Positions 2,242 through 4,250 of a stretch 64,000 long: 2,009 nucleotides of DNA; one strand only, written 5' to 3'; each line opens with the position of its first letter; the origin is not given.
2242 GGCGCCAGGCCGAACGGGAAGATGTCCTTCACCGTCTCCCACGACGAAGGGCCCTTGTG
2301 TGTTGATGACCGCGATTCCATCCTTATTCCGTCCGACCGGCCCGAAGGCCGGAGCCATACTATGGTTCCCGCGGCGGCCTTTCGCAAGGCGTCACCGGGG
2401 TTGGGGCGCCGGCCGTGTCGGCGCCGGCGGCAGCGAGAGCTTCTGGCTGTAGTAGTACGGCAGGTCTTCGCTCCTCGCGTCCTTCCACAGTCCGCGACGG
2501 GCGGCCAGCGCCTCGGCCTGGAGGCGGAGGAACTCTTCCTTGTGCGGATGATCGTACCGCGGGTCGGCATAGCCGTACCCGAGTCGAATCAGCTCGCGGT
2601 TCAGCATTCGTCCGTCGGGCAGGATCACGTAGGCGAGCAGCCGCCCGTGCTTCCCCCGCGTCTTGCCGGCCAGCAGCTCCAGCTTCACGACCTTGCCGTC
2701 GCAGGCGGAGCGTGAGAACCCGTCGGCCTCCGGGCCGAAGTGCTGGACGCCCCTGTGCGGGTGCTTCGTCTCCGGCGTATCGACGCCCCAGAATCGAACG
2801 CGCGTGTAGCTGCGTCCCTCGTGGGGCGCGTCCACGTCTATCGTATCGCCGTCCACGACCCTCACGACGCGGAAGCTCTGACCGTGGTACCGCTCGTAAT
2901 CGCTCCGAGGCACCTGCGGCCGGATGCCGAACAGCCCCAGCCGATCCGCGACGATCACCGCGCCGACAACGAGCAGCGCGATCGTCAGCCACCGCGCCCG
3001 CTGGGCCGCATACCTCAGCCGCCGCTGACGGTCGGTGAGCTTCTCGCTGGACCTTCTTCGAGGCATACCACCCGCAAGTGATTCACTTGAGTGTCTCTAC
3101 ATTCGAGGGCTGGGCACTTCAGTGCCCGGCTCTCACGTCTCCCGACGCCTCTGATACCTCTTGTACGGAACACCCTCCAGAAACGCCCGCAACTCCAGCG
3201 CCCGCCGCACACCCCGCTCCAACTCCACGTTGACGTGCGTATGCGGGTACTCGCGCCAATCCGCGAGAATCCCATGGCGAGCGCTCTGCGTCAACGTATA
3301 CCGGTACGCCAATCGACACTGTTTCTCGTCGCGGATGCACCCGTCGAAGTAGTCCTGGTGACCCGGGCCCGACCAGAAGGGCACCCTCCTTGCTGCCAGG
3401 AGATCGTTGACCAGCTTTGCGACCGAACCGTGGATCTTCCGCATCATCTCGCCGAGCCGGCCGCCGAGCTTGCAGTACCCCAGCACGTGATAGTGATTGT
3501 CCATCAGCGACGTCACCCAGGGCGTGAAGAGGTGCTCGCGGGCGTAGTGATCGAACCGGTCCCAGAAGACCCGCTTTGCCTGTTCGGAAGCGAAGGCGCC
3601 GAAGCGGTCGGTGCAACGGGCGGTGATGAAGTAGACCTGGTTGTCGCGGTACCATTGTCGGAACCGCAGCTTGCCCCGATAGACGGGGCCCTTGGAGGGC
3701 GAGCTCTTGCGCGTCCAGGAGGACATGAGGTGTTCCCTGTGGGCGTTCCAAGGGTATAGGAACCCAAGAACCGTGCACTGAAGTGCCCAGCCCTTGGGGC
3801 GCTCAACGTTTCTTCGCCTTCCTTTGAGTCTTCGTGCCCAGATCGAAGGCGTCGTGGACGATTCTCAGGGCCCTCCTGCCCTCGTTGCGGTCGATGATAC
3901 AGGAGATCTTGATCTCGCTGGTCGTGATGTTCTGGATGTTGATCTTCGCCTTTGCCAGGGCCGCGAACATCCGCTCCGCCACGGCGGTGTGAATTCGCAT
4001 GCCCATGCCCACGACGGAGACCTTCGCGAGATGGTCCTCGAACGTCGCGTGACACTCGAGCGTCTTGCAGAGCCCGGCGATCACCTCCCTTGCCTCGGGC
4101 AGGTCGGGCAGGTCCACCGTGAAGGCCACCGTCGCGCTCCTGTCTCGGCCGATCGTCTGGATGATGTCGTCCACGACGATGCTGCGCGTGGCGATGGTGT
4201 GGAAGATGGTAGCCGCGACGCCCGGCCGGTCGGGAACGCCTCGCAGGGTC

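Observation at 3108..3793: Minimal RAYT/IS200-like HUH transposase cassette bounded by REP-like palindromic inverted repeats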

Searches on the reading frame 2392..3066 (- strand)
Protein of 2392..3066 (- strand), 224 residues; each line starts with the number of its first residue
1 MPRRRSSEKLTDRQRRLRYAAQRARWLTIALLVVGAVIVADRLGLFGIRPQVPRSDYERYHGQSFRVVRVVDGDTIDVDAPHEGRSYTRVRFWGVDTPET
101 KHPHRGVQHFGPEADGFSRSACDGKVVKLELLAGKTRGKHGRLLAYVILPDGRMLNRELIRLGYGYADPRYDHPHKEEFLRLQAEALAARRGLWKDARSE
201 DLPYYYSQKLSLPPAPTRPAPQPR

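Call 59: find_homologous_proteins(query=window:2392-3066:-, max_evalue=1e-20)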
Query window:2392-3066:- (224 aa): 1466 proteins with E <= 1e-20 among 8000 candidates; the best 120 are listed.
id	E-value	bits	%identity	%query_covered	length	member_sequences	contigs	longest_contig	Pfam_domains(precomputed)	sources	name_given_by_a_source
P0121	8.8e-148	508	100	100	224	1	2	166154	PF00565.24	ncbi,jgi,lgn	-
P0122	7.0e-126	436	87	100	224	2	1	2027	PF00565.24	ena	-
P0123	1.1e-121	422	83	98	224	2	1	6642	PF00565.24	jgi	jgi:endonuclease YncB( thermonuclease family)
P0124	1.4e-108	380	78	95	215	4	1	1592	PF00565.24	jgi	-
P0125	2.1e-104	366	87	83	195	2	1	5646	PF00565.24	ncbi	ncbi:MAG: thermonuclease family protein, partial [Phycisphaerae bacterium]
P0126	9.0e-94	331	69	95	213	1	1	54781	PF00565.24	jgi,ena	-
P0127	8.4e-87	308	64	94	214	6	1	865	PF00565.24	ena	-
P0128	5.5e-86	306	65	94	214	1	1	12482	PF00565.24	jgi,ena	-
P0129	2.8e-85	303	65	94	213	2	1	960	PF00565.24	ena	-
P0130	2.5e-84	300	66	89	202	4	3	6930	PF00565.24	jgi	-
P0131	4.2e-84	300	66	91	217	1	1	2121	PF00565.24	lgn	-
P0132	2.7e-83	297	67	89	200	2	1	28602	PF00565.24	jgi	-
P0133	3.2e-83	297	62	98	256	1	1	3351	PF00565.24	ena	-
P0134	1.3e-80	288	64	93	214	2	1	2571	PF00565.24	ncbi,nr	ncbi:MAG: thermonuclease family protein [Planctomycetes bacterium]|nr:thermonuclease family protein 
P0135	2.8e-80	287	62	92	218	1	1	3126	PF00565.24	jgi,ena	-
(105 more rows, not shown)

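Call 60: find_encoding_contigs(protein=P0126, flank=4000, max_places=2)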
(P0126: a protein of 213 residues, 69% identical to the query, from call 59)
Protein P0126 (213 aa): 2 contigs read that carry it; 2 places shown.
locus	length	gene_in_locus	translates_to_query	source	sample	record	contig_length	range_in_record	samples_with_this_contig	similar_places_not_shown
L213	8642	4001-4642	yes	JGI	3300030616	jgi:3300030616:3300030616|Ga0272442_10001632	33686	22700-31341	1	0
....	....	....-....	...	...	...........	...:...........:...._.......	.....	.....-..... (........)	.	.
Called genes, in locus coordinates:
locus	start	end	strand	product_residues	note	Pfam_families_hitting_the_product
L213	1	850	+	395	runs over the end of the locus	PF01676:Metalloenzyme, PF10143:PhosphMutase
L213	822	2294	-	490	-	-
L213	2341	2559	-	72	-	-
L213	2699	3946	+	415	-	PF00696:AA_kinase, PF01842:ACT (weak), PF13840:ACT_7, PF22468:ACT_9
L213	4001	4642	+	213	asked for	PF00565:SNase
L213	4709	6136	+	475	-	PF01547:SBP_bac_1, PF13416:SBP_bac_8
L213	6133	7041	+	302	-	PF00528:BPD_transp_1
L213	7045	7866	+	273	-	PF00528:BPD_transp_1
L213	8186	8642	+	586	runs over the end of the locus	PF07719:TPR_2 (faint), PF13174:TPR_6 (faint), PF13428:TPR_14 (faint), PF13432:TPR_16 (faint), PF14559:TPR_19 (faint), PF00515:TPR_1 (faint)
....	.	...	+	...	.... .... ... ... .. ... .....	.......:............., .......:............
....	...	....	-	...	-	-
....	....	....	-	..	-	-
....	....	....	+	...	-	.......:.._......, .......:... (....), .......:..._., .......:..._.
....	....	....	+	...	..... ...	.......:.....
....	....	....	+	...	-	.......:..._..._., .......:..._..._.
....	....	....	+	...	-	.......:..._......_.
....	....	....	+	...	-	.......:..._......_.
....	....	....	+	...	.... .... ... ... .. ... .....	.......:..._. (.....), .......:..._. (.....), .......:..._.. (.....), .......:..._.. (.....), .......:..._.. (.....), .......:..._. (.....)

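Call 61: find_encoding_contigs(protein=P0132, flank=4000, max_places=2)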
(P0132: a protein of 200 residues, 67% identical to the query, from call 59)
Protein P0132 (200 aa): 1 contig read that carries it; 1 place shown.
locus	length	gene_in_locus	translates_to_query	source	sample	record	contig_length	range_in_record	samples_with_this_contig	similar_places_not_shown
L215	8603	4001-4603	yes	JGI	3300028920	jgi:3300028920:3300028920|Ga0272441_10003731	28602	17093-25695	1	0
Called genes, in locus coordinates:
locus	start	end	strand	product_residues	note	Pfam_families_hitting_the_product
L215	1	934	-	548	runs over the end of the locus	-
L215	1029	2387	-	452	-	PF01946:Thi4 (weak), PF00890:FAD_binding_2, PF01134:GIDA (faint), PF03486:HI0933_like (faint), PF12831:FAD_oxidored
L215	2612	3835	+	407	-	PF00696:AA_kinase, PF01842:ACT, PF13840:ACT_7, PF22468:ACT_9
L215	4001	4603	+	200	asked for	PF00565:SNase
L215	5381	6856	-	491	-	PF13646:HEAT_2 (faint)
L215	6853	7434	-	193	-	PF00657:Lipase_GDSL (weak), PF13472:Lipase_GDSL_2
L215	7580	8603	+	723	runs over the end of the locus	-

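Call 62: find_encoding_contigs(protein=P0121, flank=1000, max_places=4)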
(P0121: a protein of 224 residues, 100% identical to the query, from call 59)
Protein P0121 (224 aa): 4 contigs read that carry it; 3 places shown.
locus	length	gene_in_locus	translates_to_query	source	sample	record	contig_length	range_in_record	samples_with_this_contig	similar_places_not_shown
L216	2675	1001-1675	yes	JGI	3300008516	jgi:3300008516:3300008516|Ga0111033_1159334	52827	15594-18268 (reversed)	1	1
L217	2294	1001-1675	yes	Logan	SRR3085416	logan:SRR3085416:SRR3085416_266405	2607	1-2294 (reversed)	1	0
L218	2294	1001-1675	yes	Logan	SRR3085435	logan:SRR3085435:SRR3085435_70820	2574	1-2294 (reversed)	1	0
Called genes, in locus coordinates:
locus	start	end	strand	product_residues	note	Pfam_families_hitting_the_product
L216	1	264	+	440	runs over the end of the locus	PF00696:AA_kinase, PF01842:ACT, PF13840:ACT_7, PF22468:ACT_9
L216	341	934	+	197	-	-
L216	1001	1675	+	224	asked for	PF00565:SNase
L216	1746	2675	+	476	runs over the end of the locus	PF01547:SBP_bac_1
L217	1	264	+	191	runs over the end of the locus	?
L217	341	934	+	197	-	-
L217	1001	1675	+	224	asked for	PF00565:SNase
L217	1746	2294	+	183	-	?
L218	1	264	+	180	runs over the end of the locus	?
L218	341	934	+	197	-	-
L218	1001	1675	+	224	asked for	PF00565:SNase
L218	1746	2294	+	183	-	?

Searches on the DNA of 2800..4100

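Call 28: search_rna_families(source=window, start=2800, end=4100, threshold=evalue, max_evalue=1)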
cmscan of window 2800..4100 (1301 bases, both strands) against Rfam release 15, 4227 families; matches with E-value up to 1: 1.
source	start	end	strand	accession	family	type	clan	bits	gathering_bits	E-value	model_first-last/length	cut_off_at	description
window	3207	3247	-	RF00058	HgcF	Gene; snRNA; snoRNA; HACA-box;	-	15.3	70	0.73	43-83/168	no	HgcF RNA (Pab35)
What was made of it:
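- Tried and rejected: A scan of 2800-4100 at E up to 1 gave only a chance 15-bit snoRNA hit (call 28).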
